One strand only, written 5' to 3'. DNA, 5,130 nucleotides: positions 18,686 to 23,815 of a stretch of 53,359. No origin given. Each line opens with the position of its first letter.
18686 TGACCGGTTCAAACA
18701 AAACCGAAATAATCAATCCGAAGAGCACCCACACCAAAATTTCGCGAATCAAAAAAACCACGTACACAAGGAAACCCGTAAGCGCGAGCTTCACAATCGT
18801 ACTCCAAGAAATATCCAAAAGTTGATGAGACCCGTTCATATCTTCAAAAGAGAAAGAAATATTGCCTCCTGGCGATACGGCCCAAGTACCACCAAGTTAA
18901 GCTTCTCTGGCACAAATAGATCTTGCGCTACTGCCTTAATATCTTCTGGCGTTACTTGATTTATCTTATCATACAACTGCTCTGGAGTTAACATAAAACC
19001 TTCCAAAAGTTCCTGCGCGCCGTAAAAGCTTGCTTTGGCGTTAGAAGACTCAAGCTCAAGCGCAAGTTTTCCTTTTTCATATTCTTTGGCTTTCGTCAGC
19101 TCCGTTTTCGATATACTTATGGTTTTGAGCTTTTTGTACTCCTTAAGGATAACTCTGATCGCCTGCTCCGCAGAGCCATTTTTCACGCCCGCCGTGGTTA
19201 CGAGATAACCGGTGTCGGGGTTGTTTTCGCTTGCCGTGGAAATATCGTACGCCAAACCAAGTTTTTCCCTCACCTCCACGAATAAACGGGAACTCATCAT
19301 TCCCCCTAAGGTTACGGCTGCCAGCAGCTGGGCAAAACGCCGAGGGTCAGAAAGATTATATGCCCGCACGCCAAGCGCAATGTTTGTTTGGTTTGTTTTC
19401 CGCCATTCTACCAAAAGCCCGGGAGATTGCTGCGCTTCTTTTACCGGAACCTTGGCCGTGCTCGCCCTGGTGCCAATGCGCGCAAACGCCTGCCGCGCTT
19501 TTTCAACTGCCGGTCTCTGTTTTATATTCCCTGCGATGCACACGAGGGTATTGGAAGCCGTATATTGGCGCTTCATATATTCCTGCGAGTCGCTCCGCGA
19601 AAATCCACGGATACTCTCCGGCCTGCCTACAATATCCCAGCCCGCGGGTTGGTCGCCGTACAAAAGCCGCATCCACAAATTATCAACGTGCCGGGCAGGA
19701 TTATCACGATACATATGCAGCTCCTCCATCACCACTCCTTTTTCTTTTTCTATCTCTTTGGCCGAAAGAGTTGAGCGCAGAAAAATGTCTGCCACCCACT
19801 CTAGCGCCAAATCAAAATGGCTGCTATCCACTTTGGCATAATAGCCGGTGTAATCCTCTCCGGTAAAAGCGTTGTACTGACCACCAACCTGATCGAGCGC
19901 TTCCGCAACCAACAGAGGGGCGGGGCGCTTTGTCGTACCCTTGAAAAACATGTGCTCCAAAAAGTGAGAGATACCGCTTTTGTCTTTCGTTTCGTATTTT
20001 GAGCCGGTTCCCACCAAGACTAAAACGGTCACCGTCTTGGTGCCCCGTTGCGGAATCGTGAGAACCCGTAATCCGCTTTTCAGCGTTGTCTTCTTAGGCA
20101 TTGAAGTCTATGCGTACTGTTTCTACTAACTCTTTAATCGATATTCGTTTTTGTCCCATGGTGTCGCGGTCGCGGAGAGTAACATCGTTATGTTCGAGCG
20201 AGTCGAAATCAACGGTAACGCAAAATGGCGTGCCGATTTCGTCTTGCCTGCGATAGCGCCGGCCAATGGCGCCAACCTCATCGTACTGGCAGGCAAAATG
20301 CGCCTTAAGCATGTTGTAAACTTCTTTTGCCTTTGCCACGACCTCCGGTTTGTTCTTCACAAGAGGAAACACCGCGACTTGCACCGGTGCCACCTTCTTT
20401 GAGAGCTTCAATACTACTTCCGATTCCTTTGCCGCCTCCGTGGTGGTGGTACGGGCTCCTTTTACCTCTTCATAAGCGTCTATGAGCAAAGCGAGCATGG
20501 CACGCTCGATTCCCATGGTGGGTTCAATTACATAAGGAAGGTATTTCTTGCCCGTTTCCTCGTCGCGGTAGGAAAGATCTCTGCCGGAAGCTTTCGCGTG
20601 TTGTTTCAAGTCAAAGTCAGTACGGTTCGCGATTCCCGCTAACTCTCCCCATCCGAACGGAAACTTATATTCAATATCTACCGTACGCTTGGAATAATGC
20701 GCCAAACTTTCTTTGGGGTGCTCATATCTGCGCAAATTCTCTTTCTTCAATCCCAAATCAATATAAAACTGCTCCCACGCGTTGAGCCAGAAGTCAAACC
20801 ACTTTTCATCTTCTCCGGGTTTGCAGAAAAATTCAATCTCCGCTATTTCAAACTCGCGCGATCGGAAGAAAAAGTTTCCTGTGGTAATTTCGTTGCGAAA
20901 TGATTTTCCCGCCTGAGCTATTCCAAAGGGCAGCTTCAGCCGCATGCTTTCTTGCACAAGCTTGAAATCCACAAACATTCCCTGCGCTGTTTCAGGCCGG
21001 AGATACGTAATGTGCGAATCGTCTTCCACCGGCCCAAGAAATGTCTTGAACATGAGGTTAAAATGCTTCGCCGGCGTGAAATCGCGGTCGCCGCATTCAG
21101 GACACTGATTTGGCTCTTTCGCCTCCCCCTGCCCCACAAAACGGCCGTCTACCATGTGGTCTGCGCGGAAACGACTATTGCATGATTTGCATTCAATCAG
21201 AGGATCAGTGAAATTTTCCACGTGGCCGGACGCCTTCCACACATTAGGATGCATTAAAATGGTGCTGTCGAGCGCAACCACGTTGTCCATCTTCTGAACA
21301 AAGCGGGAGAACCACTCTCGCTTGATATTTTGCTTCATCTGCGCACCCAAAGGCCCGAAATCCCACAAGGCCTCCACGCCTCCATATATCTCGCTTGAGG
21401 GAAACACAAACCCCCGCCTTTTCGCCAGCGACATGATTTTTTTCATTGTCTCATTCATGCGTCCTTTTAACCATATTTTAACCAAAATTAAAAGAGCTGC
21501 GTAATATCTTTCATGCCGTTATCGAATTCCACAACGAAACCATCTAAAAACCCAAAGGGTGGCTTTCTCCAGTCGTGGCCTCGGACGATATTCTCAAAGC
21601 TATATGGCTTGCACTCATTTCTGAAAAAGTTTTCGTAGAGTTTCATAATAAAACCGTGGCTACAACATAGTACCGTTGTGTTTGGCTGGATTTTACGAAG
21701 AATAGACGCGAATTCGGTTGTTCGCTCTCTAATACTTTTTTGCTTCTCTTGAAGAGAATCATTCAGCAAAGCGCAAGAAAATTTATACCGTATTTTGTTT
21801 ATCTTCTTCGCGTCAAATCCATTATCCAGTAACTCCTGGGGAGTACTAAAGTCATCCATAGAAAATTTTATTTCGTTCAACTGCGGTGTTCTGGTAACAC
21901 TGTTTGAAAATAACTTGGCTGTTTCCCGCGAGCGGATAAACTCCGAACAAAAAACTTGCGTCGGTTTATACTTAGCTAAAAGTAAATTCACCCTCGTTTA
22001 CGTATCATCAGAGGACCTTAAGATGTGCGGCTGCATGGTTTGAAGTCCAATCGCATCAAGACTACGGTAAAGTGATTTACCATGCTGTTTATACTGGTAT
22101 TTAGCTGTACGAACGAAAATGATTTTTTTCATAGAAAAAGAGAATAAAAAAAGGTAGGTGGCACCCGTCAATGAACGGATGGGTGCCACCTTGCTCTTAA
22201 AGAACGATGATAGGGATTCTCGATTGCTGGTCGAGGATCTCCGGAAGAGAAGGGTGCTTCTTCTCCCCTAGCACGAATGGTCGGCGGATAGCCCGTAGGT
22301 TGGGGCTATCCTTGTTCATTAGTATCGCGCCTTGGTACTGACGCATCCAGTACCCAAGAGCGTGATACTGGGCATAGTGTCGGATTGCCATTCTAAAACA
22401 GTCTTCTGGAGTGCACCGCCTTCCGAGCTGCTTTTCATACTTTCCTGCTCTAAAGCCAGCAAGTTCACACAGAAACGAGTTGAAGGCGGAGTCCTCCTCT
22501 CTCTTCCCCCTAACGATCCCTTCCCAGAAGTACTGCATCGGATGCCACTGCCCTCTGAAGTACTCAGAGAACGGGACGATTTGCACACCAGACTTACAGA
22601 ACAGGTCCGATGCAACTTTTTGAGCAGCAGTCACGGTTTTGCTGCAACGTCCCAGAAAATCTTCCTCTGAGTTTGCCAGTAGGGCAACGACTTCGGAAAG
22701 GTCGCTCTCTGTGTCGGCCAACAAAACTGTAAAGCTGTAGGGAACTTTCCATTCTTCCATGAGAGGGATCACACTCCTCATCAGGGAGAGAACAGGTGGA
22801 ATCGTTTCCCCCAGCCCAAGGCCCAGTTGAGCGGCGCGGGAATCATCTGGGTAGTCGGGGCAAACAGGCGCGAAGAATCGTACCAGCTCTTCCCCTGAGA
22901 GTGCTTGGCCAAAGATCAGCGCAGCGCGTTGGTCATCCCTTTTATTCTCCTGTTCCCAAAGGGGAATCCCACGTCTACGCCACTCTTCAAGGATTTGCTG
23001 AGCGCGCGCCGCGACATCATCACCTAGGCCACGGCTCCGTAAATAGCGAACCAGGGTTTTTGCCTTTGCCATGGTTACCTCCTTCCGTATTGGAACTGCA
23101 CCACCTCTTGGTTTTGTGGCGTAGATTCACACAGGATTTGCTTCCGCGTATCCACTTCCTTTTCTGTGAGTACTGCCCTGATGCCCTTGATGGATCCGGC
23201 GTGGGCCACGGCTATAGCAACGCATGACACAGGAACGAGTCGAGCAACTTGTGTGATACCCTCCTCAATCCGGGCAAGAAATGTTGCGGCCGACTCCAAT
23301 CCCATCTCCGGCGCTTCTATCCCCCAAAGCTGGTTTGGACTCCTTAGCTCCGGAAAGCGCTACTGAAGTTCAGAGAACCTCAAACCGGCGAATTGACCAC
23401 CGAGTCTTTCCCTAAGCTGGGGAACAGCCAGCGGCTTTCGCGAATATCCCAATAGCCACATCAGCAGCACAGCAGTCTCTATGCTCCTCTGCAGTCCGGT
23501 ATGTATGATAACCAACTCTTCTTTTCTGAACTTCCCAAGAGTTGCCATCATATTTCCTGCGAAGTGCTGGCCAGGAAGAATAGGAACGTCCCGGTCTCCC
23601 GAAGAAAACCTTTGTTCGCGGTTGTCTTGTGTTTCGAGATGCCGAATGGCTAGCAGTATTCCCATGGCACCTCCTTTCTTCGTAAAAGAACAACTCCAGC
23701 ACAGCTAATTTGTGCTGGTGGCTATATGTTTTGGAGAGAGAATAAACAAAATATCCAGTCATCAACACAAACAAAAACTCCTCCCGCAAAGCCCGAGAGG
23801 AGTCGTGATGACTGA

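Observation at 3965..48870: Mosaic of sharply bounded GC-rich single-gene islands wired to AT-rich host-type promoters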

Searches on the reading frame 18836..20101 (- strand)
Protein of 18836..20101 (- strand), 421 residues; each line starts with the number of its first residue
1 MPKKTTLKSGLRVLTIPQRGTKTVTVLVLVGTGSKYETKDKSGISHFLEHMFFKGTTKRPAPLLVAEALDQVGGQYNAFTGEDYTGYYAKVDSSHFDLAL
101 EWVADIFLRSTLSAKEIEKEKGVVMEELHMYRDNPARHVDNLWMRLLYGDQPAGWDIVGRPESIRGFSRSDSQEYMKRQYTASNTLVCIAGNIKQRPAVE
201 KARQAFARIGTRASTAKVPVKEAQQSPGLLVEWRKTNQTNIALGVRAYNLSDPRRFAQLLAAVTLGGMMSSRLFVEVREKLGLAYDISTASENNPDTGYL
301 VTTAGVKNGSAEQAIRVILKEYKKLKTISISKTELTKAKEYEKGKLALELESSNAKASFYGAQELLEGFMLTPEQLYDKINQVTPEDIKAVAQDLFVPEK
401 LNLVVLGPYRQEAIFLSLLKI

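Call 7: search_protein_families(library=pfam, proteins=[window:18836-20101:-], max_evalue=0.001)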
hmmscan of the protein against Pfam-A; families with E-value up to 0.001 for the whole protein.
window:18836-20101:- (421 aa): 2 families
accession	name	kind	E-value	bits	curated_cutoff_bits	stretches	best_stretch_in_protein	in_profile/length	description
PF00675.25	Peptidase_M16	-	2.5e-36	125.3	22.3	1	12-153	1-141/149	Insulinase (Peptidase family M16)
PF05193.26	Peptidase_M16_C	-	1.5e-32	113.4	23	1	167-340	2-179/181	Peptidase M16 inactive domain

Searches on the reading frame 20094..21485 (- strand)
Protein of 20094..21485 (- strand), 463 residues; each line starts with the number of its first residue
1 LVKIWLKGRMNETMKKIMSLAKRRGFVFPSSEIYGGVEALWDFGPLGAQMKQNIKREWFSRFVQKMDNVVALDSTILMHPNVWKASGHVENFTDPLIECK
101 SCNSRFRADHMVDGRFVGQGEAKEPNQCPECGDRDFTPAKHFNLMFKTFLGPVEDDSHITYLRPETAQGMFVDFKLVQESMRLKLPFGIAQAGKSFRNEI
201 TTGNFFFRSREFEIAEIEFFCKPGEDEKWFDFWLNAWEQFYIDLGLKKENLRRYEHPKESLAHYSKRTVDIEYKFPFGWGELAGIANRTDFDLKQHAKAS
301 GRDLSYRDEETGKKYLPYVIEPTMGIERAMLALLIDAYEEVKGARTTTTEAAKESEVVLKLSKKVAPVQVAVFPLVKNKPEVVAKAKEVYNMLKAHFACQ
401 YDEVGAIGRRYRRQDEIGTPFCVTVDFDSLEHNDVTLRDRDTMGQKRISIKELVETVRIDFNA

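Call 10: search_protein_families(library=pfam, proteins=[window:20094-21485:-], max_evalue=0.001)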
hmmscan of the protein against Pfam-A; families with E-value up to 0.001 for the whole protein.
window:20094-21485:- (463 aa): 2 families
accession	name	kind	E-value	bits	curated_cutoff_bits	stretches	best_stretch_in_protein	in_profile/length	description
PF03129.25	HGTP_anticodon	-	1.1e-21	77.2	21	1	369-458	1-92/94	Anticodon binding domain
PF00587.30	tRNA-synt_2b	-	1.8e-12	48.1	29.3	1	154-334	4-176/179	tRNA synthetase class II core domain (G, H, P, S and T)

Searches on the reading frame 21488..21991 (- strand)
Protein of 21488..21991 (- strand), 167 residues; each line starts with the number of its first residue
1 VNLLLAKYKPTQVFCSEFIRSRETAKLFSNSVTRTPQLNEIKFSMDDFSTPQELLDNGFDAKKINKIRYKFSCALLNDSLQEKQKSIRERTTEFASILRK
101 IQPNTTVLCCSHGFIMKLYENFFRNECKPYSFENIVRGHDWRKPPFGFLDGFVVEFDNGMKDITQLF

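Call 10: search_protein_families(library=pfam, proteins=[window:21488-21991:-], max_evalue=0.001)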
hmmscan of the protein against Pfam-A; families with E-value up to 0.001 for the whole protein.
window:21488-21991:- (167 aa): 1 family
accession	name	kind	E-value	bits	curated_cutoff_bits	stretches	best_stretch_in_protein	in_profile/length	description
PF00300.27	His_Phos_1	-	2.1e-08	34.5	21.7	1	5-118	40-153/194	Histidine phosphatase superfamily (branch 1)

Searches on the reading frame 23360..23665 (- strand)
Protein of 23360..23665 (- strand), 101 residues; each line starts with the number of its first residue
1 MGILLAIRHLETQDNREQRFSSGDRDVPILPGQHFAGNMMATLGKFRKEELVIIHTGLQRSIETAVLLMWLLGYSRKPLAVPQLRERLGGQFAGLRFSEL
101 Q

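Call 8: search_protein_families(library=pfam, proteins=[window:23360-23665:-], max_evalue=0.01)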
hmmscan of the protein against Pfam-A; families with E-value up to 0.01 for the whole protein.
window:23360-23665:- (101 aa): 1 family
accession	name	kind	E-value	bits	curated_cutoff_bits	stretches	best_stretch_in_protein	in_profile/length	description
PF00300.27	His_Phos_1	-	8.4e-06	26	21.7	1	5-100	2-93/194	Histidine phosphatase superfamily (branch 1)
